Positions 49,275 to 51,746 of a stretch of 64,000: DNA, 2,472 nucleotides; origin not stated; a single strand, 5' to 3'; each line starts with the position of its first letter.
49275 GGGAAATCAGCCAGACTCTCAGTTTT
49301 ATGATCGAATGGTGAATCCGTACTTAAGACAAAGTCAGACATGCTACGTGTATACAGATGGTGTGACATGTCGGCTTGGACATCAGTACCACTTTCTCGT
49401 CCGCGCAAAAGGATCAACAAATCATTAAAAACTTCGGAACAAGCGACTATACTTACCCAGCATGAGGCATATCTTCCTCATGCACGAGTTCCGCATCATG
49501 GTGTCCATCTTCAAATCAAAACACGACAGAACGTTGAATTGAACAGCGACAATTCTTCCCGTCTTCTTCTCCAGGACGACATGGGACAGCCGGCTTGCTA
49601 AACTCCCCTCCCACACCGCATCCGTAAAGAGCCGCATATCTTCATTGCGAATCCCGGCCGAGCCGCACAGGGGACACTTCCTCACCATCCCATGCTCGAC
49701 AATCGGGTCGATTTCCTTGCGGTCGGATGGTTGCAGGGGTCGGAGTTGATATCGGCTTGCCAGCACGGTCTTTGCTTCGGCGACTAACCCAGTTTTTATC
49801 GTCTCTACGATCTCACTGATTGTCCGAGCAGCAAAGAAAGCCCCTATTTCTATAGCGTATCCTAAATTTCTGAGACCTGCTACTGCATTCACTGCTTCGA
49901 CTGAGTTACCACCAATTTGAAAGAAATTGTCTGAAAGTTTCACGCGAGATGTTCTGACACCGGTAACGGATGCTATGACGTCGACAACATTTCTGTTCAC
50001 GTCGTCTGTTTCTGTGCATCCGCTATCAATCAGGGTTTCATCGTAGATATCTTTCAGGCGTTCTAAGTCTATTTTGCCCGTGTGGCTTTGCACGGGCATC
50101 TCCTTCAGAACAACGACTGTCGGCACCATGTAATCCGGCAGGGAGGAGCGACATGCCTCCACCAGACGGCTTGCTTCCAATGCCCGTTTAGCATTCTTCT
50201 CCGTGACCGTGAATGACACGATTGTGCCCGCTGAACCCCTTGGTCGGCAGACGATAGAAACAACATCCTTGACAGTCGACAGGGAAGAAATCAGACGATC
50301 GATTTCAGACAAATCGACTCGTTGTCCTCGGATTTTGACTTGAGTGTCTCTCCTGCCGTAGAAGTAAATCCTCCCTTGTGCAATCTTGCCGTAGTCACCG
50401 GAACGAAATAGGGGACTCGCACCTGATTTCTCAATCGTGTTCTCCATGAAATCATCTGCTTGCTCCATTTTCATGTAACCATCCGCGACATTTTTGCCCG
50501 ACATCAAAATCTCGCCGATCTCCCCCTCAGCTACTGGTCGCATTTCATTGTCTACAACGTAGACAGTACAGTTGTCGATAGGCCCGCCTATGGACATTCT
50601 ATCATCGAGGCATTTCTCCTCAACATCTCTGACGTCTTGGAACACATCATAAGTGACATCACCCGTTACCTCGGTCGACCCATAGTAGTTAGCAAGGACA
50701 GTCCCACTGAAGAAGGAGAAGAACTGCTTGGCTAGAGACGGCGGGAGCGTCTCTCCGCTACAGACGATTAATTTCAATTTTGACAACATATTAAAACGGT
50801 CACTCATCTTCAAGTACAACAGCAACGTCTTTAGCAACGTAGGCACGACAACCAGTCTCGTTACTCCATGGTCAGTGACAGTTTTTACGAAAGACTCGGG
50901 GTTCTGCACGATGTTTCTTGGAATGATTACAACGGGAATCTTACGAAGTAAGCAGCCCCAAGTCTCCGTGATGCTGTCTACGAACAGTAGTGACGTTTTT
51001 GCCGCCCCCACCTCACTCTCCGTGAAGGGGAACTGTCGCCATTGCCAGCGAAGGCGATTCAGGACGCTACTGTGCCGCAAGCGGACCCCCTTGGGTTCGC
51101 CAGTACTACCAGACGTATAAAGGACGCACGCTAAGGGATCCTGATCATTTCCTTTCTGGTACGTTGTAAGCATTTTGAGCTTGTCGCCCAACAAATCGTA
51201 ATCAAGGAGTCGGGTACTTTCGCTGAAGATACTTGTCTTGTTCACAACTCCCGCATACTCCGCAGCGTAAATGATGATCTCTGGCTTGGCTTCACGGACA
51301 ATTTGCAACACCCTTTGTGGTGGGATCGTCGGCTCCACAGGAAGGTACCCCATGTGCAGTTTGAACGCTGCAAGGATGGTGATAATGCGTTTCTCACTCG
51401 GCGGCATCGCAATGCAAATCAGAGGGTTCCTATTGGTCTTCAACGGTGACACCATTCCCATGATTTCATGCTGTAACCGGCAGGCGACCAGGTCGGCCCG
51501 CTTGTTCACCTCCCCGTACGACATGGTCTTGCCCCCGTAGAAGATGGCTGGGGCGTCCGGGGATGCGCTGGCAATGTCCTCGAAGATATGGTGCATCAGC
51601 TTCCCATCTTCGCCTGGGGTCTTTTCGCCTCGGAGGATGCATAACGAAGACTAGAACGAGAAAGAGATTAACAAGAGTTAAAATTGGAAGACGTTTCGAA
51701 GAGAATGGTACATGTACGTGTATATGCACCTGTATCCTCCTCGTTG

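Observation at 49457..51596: Entire A and T domains encoded by one 2.14-kb intron-free exon, flanked by small spliced exons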

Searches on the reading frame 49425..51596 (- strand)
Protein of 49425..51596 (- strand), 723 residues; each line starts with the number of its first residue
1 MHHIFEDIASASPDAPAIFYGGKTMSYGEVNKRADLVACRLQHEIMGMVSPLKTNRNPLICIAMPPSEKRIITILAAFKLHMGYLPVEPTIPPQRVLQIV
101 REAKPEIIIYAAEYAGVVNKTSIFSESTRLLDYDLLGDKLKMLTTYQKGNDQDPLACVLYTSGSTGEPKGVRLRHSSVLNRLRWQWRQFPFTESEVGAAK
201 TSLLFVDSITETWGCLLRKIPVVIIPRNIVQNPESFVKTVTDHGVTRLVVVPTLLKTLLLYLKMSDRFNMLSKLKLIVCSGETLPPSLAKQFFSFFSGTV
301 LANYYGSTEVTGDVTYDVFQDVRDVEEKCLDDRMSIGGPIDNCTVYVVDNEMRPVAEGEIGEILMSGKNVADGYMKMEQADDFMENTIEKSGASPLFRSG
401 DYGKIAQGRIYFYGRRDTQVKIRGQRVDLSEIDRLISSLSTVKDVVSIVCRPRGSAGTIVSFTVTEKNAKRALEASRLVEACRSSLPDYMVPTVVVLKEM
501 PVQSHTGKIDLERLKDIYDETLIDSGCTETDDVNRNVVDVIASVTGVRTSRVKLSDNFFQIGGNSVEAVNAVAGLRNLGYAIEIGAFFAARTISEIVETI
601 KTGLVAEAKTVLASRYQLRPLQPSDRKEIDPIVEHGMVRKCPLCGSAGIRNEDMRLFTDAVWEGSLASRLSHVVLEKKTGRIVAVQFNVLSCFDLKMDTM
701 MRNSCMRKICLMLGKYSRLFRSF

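Call 3: search_protein_families(library=pfam, proteins=[window:49425-51596:-], max_evalue=0.01)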
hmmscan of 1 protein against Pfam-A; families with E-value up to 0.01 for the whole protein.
window:49425-51596:- (723 aa): 2 families
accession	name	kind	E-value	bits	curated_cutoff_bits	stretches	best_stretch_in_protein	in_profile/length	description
PF00501.34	AMP-binding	-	1.4e-63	215.4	29.9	1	5-374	1-383/384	AMP-binding enzyme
PF00550.31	PP-binding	-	3.9e-09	37.1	20.8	1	537-600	3-67/67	Phosphopantetheine attachment site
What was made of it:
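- Checked: Pfam places AMP-binding at ORF aa 5-374 and PP-binding at aa 537-600, both inside it (call 3).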

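Call 4: search_protein_families(library=ncbifam, proteins=[window:49425-51596:-], max_evalue=0.01)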
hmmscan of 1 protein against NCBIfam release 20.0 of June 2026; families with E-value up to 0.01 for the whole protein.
window:49425-51596:- (723 aa): 100 families (the best 25 are shown)
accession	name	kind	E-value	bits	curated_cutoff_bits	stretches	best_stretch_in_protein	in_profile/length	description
NF047350.1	aureusi_NRPS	equivalog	2.9e-86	289.8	2500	2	151-601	1571-1991/2373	aureusimine non-ribosomal peptide synthetase AusA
TIGR01733.1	AA-adenyl-dom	subfamily_domain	1.8e-81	274.1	317.4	1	26-446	1-408/409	amino acid adenylation domain-containing protein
NF041803.1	NRPS_SolG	exception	2.1e-72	244.1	2200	1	2-598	564-1153/1163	solanimycin non-ribosomal peptide synthetase SolG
NF004282.0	PRK05691.1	subfamily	2.8e-67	226.1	4090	1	73-602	3786-4310/4334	non-ribosomal peptide synthase/polyketide synthase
NF003417.0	PRK04813.1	subfamily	8.2e-63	212.7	476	1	5-515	9-500/505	D-alanine--poly(phosphoribitol) ligase subunit DltA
NF038078.1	NRPS_MxcG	equivalog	5.6e-61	206.1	2300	1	6-607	463-1048/1442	myxochelin non-ribosomal peptide synthetase MxcG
TIGR01734.1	D-ala-DACP-lig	equivalog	2.8e-60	204.3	559.85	1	5-515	6-499/504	D-alanine--poly(phosphoribitol) ligase subunit DltA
NF007605.2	PRK10252.1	equivalog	3.2e-57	193.8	2400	1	5-602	460-1043/1292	enterobactin non-ribosomal peptide synthetase EntF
NF004837.0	PRK06187.1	subfamily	9.9e-48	162.7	476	1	2-520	11-524/531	long-chain-fatty-acid--CoA ligase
TIGR03098.1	ligase_PEP_1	hypoth_equivalog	5.2e-44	150.6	592.35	1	1-515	2-515/517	acyl-CoA ligase (AMP-forming), exosortase A system-associated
NF052269.1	Staph_lig_FadD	equivalog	1.6e-39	135.6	650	1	22-520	25-495/499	long-chain-fatty-acid--CoA ligase FadD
NF006754.0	PRK09274.1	equivalog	1.3e-37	129.2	478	1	23-520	40-549/555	fatty acid CoA ligase family protein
NF006181.0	PRK08314.1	subfamily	1.3e-31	109.5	705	2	147-516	198-552/563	long-chain-fatty-acid--CoA ligase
NF006386.0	PRK08633.1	equivalog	3.6e-31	107.8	1221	1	128-518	758-1141/1147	acyl-[ACP]--phospholipid O-acyltransferase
NF005307.0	PRK06839.1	equivalog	1.7e-30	106.1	748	1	6-517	9-492/496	o-succinylbenzoate--CoA ligase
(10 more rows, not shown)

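Call 5: search_solved_structures(query=window:49425-51596:-, max_evalue=0.001, show_alignments=1)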
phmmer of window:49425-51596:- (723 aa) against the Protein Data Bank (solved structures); distinct sequences matched with E-value up to 0.001: 189 (the best 60 are shown).
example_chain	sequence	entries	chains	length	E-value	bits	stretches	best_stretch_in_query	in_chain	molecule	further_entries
9be3_A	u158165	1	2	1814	1.4e-101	344.2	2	4-602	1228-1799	Linear gramicidin synthase subunit A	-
9meh_A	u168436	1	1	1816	1.4e-101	344.2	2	4-602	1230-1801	Linear gramicidin synthase subunit A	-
6mfz_A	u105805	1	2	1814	1.7e-101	343.9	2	4-602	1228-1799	Linear gramicidin synthase subunit A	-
9be4_A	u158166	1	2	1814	5.5e-101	342.2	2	4-602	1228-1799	Linear gramicidin synthase subunit A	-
6mfy_A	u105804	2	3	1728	1.2e-93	318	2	4-514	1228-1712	Linear gramicidin synthase subunit A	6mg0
8xjz_C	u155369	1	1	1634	1.1e-81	278.4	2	11-516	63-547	Peptide synthetase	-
5u89_A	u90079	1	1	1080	1.3e-58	202.2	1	4-601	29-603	Amino acid adenylation domain protein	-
6n8e_A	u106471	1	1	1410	9.9e-57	196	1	3-597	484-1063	holo-ObiF1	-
6p1j_A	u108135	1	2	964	1.4e-55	192.2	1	1-511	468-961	Txo2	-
9lcq_A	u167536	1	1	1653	7.2e-51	176.6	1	4-606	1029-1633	PvdL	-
9lcp_A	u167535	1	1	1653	7.2e-51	176.6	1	4-606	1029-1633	PvdL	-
9lco_A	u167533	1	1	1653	2.9e-50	174.6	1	4-606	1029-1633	PvdL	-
5ja1_A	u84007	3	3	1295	3.9e-50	174.2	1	8-599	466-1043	Enterobactin synthase component F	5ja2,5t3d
9bfd_A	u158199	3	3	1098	3.9e-50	174.2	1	1-622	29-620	Tyrocidine synthase 1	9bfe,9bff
2vsq_A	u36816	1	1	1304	4.7e-50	173.9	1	4-603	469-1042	SURFACTIN SYNTHETASE SUBUNIT 3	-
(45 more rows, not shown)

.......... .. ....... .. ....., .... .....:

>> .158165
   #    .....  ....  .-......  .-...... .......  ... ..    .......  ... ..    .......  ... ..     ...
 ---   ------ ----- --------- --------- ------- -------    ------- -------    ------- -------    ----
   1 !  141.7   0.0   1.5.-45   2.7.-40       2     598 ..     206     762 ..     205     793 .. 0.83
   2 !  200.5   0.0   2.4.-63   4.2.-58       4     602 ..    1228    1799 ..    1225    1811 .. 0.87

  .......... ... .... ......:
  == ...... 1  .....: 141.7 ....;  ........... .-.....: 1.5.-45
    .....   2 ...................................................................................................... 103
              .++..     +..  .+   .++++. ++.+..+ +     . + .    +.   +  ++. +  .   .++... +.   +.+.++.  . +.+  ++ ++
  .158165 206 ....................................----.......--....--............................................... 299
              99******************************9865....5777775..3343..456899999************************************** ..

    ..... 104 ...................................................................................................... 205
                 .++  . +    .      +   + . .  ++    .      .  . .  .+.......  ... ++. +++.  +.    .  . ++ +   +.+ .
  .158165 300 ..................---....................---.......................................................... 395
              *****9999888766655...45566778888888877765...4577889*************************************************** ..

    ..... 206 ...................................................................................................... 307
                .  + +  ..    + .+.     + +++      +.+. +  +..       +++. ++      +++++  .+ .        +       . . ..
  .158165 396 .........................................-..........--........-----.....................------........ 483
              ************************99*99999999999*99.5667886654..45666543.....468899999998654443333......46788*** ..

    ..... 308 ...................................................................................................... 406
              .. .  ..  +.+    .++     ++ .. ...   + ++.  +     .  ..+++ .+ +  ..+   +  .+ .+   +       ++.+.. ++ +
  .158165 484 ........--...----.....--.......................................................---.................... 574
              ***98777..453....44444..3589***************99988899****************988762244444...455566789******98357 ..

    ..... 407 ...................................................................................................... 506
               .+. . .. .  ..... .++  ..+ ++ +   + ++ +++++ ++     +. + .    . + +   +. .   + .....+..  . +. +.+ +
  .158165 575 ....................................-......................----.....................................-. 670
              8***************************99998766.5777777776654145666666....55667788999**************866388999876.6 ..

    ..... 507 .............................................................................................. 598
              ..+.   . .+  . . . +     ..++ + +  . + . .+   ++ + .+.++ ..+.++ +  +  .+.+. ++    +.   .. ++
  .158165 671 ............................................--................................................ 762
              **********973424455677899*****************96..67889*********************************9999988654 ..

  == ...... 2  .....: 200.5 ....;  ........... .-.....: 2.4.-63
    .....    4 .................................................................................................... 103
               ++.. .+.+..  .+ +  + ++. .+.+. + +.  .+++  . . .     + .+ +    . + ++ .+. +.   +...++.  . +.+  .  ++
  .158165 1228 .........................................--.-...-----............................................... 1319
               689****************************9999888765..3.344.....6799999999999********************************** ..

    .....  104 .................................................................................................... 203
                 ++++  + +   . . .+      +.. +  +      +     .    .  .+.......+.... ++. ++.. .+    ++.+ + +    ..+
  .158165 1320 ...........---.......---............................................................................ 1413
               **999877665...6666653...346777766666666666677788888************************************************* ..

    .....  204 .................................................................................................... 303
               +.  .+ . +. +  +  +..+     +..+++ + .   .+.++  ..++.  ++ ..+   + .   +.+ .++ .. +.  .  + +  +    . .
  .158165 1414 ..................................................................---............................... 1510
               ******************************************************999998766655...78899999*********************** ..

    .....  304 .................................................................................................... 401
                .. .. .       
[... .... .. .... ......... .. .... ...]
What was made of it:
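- A and T domains, with the closest solved relatives being bacterial NRPS modules (calls 3-5). The best solved relatives are all bacterial (about 200 bits per module); fungal ones score lower, at 98-112 bits (call 5).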
